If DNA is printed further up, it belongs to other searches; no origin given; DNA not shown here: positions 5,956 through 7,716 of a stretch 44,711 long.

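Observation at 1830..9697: Very AT-rich secreted-protein operon embedded in a high-GC chromosome next to tRNA-Thr: candidate undescribed surface/attack module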

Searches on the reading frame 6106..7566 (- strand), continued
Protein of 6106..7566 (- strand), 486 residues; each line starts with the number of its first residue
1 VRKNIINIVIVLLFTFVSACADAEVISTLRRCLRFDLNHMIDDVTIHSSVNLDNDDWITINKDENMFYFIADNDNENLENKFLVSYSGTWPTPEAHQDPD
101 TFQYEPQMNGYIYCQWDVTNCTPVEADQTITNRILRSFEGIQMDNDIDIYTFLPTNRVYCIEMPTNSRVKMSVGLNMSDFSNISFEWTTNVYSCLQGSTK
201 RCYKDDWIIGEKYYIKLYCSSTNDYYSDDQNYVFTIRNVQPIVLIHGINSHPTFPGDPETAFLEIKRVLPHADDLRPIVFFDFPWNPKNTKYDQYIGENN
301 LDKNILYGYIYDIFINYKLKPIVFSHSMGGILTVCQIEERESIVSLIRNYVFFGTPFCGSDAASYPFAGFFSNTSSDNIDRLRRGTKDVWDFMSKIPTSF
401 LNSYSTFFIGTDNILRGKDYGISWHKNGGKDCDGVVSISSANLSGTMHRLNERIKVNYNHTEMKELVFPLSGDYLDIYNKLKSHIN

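Call 27: find_related_loci(query=A1, collection=genome_contigs, flank=10000)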
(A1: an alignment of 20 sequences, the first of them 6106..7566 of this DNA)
Query A1 (486 aa) in genome_contigs; peptide patterns used: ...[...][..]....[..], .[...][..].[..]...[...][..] (x = any residue, [..] = any of these).
493 stretches matched a pattern; 12 encode a relative of the query (tblastn E <= 1e-3); 12 distinct loci.
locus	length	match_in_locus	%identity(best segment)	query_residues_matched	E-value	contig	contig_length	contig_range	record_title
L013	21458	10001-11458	94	1-486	0e+0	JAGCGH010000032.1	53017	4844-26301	Bacterium isolate RGIG9765 Yak_Omasum-5__c186087, whole genome shotgun sequence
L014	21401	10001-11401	32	1-485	1e-76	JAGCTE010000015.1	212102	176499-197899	Bacterium isolate RGIG10100 Yak_Rumen-1__c633335, whole genome shotgun sequence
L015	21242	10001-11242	40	57-486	3e-77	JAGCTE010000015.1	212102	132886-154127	Bacterium isolate RGIG10100 Yak_Rumen-1__c633335, whole genome shotgun sequence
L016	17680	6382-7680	29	33-475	2e-46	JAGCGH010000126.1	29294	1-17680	Bacterium isolate RGIG9765 Yak_Omasum-5__c777930, whole genome shotgun sequence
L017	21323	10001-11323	28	33-483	1e-43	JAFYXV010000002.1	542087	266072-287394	Bacterium isolate RGIG7520 Water_buffalos_Jejunum-5__c128, whole genome shotgun sequence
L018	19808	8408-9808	27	8-486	4e-40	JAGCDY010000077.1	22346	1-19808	Bacterium isolate RGIG9704 Yak_Omasum-2__c465568, whole genome shotgun sequence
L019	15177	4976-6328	26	33-486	5e-39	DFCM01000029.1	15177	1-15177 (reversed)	MAG TPA_asm: bacterium UBP3_UBA3054 isolate UBA3054 UBA3054_contig_2220, whole genome shotgun sequence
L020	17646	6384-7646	26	54-482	5e-38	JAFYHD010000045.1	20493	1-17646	Bacterium isolate RGIG7086 Sheep_Rumen.Co__c895609, whole genome shotgun sequence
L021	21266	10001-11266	26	56-485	3e-37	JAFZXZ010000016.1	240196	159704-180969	Bacterium isolate RGIG8200 Water_buffalos_Rumen-3__c711584, whole genome shotgun sequence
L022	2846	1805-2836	27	1-363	4e-37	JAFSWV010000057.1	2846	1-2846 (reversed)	Bacterium isolate RGIG3546 Goat_Rumen.Co__c821786, whole genome shotgun sequence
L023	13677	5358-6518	26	82-482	3e-34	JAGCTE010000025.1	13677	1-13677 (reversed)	Bacterium isolate RGIG10100 Yak_Rumen-1__c862254, whole genome shotgun sequence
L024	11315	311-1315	26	146-462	3e-22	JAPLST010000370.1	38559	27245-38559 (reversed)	MAG: bacterium isolate LacPavin_0419_WC90_MAG_61_7 LacPavin_0419_WC90_scaffold_295314, whole genome shotgun sequence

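Call 30: find_encoding_contigs(protein=P0018, flank=10000, max_places=2)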
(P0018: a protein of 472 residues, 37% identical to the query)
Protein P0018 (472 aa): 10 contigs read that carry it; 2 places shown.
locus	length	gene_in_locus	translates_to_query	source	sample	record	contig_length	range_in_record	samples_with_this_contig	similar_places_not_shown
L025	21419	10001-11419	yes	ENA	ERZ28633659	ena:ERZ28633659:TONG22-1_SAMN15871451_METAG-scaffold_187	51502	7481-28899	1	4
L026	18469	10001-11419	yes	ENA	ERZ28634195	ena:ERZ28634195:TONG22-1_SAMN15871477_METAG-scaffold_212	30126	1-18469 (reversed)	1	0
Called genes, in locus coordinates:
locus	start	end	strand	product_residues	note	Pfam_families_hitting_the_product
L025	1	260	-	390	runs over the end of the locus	PF00266:Aminotran_5, PF01212:Beta_elim_lyase (weak)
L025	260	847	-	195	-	PF01592:NifU_N, PF04324:Fer2_BFD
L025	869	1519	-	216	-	-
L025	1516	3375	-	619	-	PF01368:DHH, PF02272:DHHA1, PF17768:RecJ_OB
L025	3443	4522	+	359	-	PF00266:Aminotran_5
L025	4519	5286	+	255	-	PF01261:AP_endonuc_2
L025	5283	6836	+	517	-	PF01416:PseudoU_synth_1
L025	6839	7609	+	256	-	PF02666:PS_Dcarbxylase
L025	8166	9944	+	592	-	-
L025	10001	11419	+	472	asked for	-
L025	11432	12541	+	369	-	PF18884:TSP3_bac (weak)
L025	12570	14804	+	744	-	-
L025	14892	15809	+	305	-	PF01261:AP_endonuc_2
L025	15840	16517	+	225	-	PF00595:PDZ (weak), PF13180:PDZ_2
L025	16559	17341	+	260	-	PF01261:AP_endonuc_2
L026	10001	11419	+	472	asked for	-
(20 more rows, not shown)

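Call 31: find_encoding_contigs(protein=P0006, flank=10000, max_places=2)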
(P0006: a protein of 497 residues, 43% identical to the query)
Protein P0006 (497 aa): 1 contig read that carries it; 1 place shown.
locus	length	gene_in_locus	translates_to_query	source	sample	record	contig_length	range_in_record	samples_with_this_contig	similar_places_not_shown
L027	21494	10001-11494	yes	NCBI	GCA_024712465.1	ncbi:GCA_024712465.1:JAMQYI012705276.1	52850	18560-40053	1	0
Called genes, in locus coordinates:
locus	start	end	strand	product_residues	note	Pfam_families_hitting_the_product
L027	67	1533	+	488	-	PF01943:Polysacc_synt, PF13440:Polysacc_synt_3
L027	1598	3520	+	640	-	PF00456:Transketolase_N, PF13292:DXP_synthase_N (faint), PF00676:E1_dh, PF02779:Transket_pyr, PF02780:Transketolase_C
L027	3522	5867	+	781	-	PF09586:YfhO (faint)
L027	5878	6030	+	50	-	-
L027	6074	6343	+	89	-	-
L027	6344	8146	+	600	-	PF13941:MutL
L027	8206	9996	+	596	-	-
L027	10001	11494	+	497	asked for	-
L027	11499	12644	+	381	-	-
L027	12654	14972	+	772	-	-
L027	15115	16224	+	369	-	-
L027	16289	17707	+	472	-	-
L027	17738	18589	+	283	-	PF02585:PIG-L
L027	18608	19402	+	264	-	PF01182:Glucosamine_iso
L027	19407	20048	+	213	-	PF03167:UDG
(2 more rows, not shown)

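Call 32: find_encoding_contigs(protein=P0011, flank=10000, max_places=2)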
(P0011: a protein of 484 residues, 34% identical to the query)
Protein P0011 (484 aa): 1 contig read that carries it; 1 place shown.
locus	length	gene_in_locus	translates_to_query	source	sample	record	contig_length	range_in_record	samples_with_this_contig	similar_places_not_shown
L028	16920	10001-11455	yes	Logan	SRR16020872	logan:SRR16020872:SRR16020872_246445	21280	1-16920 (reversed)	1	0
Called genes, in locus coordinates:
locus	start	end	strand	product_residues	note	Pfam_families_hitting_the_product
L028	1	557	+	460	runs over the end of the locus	PF00072:Response_reg, PF00158:Sigma54_activat, PF14532:Sigma54_activ_2, PF07728:AAA_5 (faint), PF25601:AAA_lid_14, PF02954:HTH_8, PF18024:HTH_50 (weak)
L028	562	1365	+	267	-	PF01790:LGT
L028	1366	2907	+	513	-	PF20154:LNT_N, PF00795:CN_hydrolase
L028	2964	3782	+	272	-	PF01066:CDP-OH_P_transf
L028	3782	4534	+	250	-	PF01509:TruB_N, PF16198:TruB_C_2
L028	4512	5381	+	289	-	PF01297:ZnuA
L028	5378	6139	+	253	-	PF00005:ABC_tran, PF13304:AAA_21 (faint)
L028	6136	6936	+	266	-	PF00950:ABC-3, PF01032:FecCD (weak)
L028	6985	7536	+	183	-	PF02661:Fic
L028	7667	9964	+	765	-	-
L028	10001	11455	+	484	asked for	-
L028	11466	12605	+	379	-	-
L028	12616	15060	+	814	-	-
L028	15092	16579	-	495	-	PF00293:NUDIX, PF14815:NUDIX_4, PF04055:Radical_SAM, PF06969:HemN_C (faint)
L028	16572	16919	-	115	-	?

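Call 44: find_related_loci(query=A1, collection=viral_contigs, flank=10000)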
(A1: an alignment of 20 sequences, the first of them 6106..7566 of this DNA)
Query A1 (486 aa) in viral_contigs; peptide patterns used: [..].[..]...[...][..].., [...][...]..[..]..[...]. (x = any residue, [..] = any of these).
26 stretches matched a pattern, but none encodes a relative of the query by tblastn (E <= 1e-3).
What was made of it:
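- On Phage tail fibre (as part of a phage or tailocin): No P2 relative is found in IMG/VR (call 44).
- No P2 relative in viral contigs (call 44). No P2 relative occurs in IMG/VR (call 44). No P2 relative was found in IMG/VR viral contigs (call 44).
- Tried and rejected: The viral-contig scan for P2 found nothing (call 44).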

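Call 55: predict_structure(alignment_id=A1)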
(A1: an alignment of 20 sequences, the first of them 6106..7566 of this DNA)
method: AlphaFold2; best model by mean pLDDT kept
length: 486 residues; sequences in the alignment: 20
mean_pLDDT: 81.5   pTM: 0.78
mean pLDDT of the five models: 81.5, 80.9, 78.4, 77.8, 75.9
residues with pLDDT >= 90: 176; 70-90: 202; 50-70: 97; < 50: 11
segments of 3 or more residues with pLDDT < 50: 20-25, 76-79
pLDDT, mean of each block of 10 residues (from residue 1): 77 68 59 80 81 84 89 59 79 81 82 76 92 70 70 95 91 92 95 94 94 90 59 94 91 91 92 96 92 89 93 91 91 89 92 73 65 81 64 72 81 71 66 59 54 82 86 94 95
secondary structure, 60 per line:
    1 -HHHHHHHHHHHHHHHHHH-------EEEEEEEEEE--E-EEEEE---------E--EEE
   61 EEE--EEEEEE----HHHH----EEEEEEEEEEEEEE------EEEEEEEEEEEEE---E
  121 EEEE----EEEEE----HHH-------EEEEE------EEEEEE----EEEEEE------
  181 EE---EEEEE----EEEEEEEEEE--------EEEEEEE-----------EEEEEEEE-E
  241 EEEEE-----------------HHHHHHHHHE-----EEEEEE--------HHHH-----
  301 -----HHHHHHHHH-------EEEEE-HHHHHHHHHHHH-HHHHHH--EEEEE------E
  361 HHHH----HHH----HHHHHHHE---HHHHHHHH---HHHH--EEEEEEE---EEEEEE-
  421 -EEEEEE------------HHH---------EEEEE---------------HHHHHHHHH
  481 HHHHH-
elements in order: H2-19 E27-36 E41-45 E58-63 E66-71 H76-79 E84-97 E104-116 E120-124 E129-133 E148-152 E159-164 E169-174 E186-190 E195-204 E213-219 E231-238 E240-245 H263-271 E278-283 H292-295 H306-314 E322-326 H328-339 H341-346 E349-353 H361-364 H376-382 H387-394 H398-401 E404-410 E414-419 E422-427 E452-456 H472-485
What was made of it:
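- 6106..7566 (-): P2, 486 aa. Signal peptide, collagen-binding/PPC-like beta-sandwich region, alpha/beta hydrolase with Ser327-Asp433-His460 and the HG oxyanion motif. The AF2 model has pLDDT 81.5 (call 55).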

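Call 58: fold_search(model_id=the predicted structure, library=pdb)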
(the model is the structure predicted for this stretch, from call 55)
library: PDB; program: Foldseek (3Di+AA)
matches with E <= 10: 1524; with E <= 0.001: 61
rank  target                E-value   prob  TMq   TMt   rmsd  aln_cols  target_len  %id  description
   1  1nqj_A                2.0e-05  1.00  0.17  0.73   3.9       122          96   16  CRYSTAL STRUCTURE OF CLOSTRIDIUM HISTOLYTICUM COLG COLLAGENASE COLLAGEN-BINDING DOMAIN 3B AT 1.0 ANGSTROM RESOLUTION I (released 2003-04-15)
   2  6zth_C                5.0e-05  1.00  0.27  0.28  15.8       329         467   12  Phospholipase PlaB from Legionella pneumophila (released 2021-06-02)
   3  6zth_D                6.0e-05  1.00  0.26  0.26   5.2       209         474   13  Phospholipase PlaB from Legionella pneumophila (released 2021-06-02)
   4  5d8m                  6.7e-05  1.00  0.29  0.41   6.2       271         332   12  Crystal structure of the metagenomic carboxyl esterase MGS0156 (released 2016-10-05)
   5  2o8o_A                7.9e-05  1.00  0.17  0.66   3.8       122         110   15  Crystal structure of Clostridium histolyticum colg collagenase collagen-binding domain 3B at 1.35 Angstrom resolution  (released 2007-12-11)
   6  8skm_A                7.9e-05  1.00  0.30  0.53   5.5       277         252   11  Wild type chlorogenic acid esterase from Lactobacillus helveticus (released 2024-03-27)
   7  6zti_B                1.0e-04  1.00  0.27  0.28  15.5       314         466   12  Phospholipase PlaB from Legionella pneumophila in complex with thio-NAD (released 2021-06-02)
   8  5h6g_B                1.1e-04  1.00  0.29  0.50   5.9       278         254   12  Crystal structure of a thermostable lipase from Marine Streptomyces (released 2017-09-20)
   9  1nqd_B                1.2e-04  1.00  0.17  0.62   3.9       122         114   16  CRYSTAL STRUCTURE OF CLOSTRIDIUM HISTOLYTICUM COLG COLLAGENASE COLLAGEN-BINDING DOMAIN 3B AT 1.65 ANGSTROM RESOLUTION  (released 2003-04-15)
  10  6zti_A                1.3e-04  1.00  0.27  0.28   5.0       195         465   13  Phospholipase PlaB from Legionella pneumophila in complex with thio-NAD (released 2021-06-02)
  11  3pf9                  1.6e-04  1.00  0.30  0.51   5.7       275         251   12  Crystal structure of the Lactobacillus johnsonii cinnamoyl esterase LJ0536 S106A mutant (released 2011-08-31)
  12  6zti_C                2.0e-04  1.00  0.26  0.27   5.5       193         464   12  Phospholipase PlaB from Legionella pneumophila in complex with thio-NAD (released 2021-06-02)
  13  2wtm_D                2.0e-04  1.00  0.29  0.52   5.9       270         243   10  Est1E from Butyrivibrio proteoclasticus (released 2010-01-19)
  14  7l50_C                2.0e-04  1.00  0.31  0.49   7.4       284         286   13  Crystal structure of human monoacylglycerol lipase in complex with compound 4f (released 2021-08-11)
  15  2x5x                  2.0e-04  1.00  0.25  0.34   9.7       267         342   12  The crystal structure of PhaZ7 at atomic (1.2 Angstrom) resolution reveals details of the active site and suggests a sub (released 2010-06-09)
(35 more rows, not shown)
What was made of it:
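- On Alpha/beta-hydrolase fold serine hydrolase: Foldseek matches many hydrolases with probability 1.00 (calls 55, 58).
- P2 matches feruloyl/cinnamoyl and carboxyl esterases equally well (call 58). P2 matches rumen and lactobacillus feruloyl/cinnamoyl esterases (call 58).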

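Call 97: search_protein_families(library=padloc, proteins=[window:6106-7566:-], max_evalue=0.01)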
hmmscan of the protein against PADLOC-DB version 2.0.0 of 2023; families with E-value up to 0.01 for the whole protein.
window:6106-7566:- (486 aa): 0 families

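Call 101: search_protein_families(library=pfam, proteins=[L010:13218-14585:+, L007:12648-14063:+], max_evalue=0.01)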
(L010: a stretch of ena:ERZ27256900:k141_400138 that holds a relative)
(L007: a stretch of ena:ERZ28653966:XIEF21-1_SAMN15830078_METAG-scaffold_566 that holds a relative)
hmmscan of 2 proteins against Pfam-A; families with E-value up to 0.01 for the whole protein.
L010:13218-14585:+ (455 aa): 0 families

L007:12648-14063:+ (471 aa): 1 family
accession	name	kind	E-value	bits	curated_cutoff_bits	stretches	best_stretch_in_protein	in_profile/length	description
PF00656.27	Peptidase_C14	-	0.00086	19.5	21.4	1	78-167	5-97/233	Caspase domain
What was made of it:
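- Variant cassettes add glycosidase-like or peptidase-like genes rather than toxins (call 101).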
